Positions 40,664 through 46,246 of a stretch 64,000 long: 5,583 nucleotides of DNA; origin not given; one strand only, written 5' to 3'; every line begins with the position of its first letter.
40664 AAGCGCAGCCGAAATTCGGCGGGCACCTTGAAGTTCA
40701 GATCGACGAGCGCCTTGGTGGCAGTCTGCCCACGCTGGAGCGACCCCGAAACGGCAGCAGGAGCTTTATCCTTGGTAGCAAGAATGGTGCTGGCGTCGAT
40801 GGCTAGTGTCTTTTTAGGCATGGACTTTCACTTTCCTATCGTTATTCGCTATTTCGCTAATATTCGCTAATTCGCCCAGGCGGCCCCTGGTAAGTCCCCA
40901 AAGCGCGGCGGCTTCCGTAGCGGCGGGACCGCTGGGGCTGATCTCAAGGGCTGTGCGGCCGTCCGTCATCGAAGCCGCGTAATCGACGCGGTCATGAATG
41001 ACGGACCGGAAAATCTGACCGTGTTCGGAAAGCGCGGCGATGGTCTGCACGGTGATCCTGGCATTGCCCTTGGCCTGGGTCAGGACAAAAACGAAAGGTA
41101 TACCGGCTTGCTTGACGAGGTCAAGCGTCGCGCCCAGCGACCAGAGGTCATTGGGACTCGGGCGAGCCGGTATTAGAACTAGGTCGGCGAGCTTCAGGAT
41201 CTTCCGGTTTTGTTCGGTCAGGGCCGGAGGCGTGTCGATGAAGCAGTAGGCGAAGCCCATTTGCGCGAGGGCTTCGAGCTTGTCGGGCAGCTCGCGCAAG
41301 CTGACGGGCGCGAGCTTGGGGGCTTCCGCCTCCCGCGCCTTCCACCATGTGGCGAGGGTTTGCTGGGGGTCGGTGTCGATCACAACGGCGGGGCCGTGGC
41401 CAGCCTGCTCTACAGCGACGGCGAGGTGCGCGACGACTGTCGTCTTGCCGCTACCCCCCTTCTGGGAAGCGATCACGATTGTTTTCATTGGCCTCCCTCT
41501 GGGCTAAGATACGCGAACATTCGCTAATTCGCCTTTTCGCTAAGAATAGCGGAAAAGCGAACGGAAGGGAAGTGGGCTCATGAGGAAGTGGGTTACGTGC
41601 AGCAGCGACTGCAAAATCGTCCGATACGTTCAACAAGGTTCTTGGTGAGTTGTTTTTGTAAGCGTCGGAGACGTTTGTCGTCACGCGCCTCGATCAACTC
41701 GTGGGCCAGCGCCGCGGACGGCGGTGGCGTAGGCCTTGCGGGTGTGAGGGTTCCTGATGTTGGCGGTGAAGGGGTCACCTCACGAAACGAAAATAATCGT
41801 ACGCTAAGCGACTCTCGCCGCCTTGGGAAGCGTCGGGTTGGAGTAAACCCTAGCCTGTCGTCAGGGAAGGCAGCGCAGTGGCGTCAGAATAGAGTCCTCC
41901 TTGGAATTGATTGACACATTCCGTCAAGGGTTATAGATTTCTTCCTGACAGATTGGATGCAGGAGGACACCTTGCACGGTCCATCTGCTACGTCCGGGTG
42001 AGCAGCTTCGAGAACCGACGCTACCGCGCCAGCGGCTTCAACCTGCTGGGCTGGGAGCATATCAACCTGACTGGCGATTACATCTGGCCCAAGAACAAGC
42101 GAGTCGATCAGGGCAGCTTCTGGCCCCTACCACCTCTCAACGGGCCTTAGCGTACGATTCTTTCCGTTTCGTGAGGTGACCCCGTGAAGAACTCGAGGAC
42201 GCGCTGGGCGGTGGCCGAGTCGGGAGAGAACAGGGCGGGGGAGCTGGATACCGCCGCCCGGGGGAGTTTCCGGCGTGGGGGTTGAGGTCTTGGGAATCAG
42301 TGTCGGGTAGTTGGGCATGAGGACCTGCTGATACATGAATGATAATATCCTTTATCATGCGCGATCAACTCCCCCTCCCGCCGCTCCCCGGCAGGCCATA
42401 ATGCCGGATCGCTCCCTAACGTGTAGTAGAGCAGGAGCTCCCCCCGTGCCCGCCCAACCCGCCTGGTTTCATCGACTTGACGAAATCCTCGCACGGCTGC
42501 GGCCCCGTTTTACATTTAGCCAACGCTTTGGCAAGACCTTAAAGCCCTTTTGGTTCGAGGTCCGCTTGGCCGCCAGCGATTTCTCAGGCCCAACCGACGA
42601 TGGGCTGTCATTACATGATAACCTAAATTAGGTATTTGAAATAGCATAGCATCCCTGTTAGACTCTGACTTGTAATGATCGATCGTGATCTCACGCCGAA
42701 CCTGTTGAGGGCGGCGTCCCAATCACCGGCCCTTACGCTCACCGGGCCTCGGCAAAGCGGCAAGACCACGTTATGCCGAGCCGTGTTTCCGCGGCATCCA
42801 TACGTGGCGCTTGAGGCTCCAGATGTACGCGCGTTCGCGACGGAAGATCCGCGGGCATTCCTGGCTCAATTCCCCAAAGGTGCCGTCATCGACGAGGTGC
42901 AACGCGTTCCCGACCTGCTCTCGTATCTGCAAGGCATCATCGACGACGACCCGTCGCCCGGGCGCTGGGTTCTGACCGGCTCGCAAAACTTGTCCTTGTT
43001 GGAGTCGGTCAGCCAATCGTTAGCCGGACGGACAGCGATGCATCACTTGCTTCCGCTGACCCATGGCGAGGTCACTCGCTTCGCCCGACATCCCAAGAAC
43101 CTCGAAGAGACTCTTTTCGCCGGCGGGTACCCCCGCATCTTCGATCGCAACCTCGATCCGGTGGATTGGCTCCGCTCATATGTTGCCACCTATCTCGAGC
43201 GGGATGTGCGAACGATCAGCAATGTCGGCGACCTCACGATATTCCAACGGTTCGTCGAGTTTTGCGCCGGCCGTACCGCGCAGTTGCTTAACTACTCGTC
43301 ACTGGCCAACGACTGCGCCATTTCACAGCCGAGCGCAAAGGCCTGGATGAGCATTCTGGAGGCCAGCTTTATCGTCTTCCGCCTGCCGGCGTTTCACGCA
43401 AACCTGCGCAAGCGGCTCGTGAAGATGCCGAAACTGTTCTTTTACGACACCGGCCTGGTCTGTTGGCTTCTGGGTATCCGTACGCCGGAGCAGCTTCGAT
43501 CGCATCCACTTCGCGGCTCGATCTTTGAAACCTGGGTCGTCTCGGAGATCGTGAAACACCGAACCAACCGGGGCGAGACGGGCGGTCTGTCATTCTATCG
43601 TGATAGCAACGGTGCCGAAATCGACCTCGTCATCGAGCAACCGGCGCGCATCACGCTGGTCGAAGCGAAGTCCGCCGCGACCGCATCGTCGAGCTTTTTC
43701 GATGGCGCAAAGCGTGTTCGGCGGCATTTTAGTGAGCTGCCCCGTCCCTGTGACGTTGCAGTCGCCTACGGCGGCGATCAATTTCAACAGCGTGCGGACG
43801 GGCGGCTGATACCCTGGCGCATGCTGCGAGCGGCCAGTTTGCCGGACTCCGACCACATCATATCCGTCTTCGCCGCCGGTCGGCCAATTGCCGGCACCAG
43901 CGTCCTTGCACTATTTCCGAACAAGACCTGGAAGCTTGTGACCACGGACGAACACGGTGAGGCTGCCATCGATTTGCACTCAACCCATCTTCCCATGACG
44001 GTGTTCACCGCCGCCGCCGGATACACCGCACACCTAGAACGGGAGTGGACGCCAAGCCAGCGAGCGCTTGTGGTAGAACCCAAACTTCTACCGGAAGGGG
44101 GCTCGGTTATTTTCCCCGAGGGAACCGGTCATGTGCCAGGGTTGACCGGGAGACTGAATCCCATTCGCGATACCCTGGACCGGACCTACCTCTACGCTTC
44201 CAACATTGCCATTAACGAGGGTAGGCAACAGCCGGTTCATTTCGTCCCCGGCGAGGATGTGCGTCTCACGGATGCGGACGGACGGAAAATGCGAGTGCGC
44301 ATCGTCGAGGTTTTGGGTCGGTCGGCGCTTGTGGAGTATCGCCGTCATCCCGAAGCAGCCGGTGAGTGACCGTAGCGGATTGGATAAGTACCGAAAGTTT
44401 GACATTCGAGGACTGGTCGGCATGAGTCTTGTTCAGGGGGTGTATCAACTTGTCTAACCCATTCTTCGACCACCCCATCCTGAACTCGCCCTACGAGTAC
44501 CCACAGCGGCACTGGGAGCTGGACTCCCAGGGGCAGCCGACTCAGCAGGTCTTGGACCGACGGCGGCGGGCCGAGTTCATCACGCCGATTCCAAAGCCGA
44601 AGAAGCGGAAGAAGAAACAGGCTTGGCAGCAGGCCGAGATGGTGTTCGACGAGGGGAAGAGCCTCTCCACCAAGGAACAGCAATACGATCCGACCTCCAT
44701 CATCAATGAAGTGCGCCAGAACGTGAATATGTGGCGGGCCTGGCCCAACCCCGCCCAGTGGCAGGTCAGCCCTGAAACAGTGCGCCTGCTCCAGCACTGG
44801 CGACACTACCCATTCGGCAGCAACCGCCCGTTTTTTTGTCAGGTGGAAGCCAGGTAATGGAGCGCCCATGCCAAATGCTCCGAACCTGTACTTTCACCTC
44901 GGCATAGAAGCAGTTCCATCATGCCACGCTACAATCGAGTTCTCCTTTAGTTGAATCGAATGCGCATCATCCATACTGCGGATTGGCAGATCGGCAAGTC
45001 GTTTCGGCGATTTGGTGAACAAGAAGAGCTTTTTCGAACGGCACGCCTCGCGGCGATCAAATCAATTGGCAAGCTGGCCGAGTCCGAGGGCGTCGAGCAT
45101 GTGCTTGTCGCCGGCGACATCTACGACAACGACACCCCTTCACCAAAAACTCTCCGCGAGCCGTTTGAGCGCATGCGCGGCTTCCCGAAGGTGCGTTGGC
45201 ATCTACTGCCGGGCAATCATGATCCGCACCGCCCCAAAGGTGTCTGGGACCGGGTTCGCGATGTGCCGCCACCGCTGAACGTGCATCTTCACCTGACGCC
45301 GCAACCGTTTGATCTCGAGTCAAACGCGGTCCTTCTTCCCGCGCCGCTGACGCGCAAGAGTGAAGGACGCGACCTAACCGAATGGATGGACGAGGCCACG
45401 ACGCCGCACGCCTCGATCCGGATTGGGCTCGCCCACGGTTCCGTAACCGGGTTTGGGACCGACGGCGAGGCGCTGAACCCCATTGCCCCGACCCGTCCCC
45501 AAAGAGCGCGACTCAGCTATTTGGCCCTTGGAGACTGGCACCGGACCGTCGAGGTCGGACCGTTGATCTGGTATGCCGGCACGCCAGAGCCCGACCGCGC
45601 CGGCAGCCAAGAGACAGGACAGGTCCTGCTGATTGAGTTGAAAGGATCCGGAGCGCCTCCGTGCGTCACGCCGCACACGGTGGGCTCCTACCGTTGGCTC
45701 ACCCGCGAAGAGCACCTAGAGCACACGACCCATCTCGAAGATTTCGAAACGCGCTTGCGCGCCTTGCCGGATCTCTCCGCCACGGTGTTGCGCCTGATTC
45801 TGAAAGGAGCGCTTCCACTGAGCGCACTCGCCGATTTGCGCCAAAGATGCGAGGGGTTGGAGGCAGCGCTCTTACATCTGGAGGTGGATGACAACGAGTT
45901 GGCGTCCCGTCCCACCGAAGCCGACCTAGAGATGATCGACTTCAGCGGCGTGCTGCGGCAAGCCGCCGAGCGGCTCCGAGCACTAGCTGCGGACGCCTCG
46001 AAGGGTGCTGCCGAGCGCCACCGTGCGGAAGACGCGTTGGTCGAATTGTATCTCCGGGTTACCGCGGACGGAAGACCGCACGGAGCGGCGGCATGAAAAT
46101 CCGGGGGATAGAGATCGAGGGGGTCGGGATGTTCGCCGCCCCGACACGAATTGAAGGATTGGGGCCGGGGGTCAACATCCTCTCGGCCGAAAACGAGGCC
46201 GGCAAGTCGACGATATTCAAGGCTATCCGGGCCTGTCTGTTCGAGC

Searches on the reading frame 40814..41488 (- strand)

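Call 37: search_protein_families(library=pfam, proteins=[window:40814-41488:-], max_evalue=0.001)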
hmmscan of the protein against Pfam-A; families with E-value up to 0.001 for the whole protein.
window:40814-41488:- (224 aa): 7 families
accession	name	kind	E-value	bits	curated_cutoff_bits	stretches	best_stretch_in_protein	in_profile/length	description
PF13614.12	AAA_31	-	2e-15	57.6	27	2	1-50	1-49/177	AAA domain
PF01656.29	CbiA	-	1.5e-12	48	25.4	1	4-177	1-122/125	CobQ/CobB/MinD/ParA nucleotide binding domain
PF07015.17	VirC1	-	1.8e-09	37.7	24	1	1-126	1-131/231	VirC1 protein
PF09140.17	MipZ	-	5.2e-09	36.2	20.7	1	3-56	2-55/262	ATPase MipZ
PF10609.15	ParA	-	3.5e-05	23.8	27.1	1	2-40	4-41/246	NUBPL iron-transfer P-loop NTPase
PF02374.21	ArsA_ATPase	-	8.7e-05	22.3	24.3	1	4-51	3-49/305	Anion-transporting ATPase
PF06564.18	CBP_BcsQ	-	0.00014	21.9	21.3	0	1-46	1-45/234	Cellulose biosynthesis protein BcsQ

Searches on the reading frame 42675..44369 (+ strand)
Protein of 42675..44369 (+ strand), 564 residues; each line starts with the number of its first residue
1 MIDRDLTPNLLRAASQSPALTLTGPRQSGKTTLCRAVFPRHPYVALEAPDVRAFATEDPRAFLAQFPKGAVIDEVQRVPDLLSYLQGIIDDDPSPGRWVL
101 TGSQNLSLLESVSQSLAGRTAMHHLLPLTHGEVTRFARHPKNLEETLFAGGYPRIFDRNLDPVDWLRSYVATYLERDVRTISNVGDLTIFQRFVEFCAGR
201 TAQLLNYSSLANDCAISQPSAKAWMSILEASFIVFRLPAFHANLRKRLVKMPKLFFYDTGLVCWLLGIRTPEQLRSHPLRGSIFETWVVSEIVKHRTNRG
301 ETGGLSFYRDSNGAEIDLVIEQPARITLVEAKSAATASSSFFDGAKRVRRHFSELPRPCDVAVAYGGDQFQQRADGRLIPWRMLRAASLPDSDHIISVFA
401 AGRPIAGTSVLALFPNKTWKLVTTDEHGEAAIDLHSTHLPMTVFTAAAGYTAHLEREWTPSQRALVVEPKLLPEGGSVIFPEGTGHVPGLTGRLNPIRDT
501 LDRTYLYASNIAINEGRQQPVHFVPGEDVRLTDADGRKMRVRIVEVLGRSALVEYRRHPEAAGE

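Call 8: search_protein_families(library=pfam, proteins=[window:42675-44369:+], max_evalue=0.01)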
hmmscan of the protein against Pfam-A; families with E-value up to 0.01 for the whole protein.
window:42675-44369:+ (564 aa): 4 families
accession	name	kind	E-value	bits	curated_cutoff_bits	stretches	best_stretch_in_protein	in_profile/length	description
PF13635.12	DUF4143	-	2.6e-50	170.7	28.1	1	175-333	1-159/160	Domain of unknown function (DUF4143)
PF13173.12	AAA_14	-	1.2e-24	87.2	27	1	17-133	2-128/129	AAA domain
PF13401.12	AAA_22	-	0.00035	21.3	27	0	18-44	6-32/130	AAA domain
PF13191.12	AAA_16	-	0.00083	20.3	32.6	1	11-69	16-85/167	AAA ATPase domain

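Call 88: search_protein_families(library=padloc, proteins=[window:42675-44369:+], max_evalue=0.00001)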
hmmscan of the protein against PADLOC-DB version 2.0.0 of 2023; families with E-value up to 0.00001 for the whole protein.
window:42675-44369:+ (564 aa): 7 families
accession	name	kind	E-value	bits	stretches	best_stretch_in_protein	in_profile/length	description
PDLC04790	PDC-S01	-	1.9e-103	344.5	1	1-354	11-388/422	-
PDLC04789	PDC-S01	-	3.9e-60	201.9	1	1-339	1-346/375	-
PDLC04787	PDC-S01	-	3.7e-28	96.5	1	1-329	10-353/412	-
PDLC04791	PDC-S01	-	2.2e-25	87.2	1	21-340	23-358/395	-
PDLC04788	PDC-S01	-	1.6e-12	45.1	1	170-338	213-387/448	-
PDLC04786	PDC-S01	-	9e-11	39.2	1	250-339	304-393/439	-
PDLC04792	PDC-S01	-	1.5e-09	35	0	252-336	305-387/452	-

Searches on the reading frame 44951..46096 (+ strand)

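Call 8: search_protein_families(library=pfam, proteins=[window:44951-46096:+], max_evalue=0.01)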
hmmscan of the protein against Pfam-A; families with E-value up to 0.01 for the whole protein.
window:44951-46096:+ (381 aa): 1 family
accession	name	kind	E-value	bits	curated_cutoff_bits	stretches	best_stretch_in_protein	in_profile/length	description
PF00149.33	Metallophos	-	4.1e-10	40.9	21.5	1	4-101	1-92/191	Calcineurin-like phosphoesterase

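Call 88: search_protein_families(library=padloc, proteins=[window:44951-46096:+], max_evalue=0.00001)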
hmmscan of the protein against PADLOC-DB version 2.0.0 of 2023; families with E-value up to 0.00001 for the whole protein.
window:44951-46096:+ (381 aa): 0 families
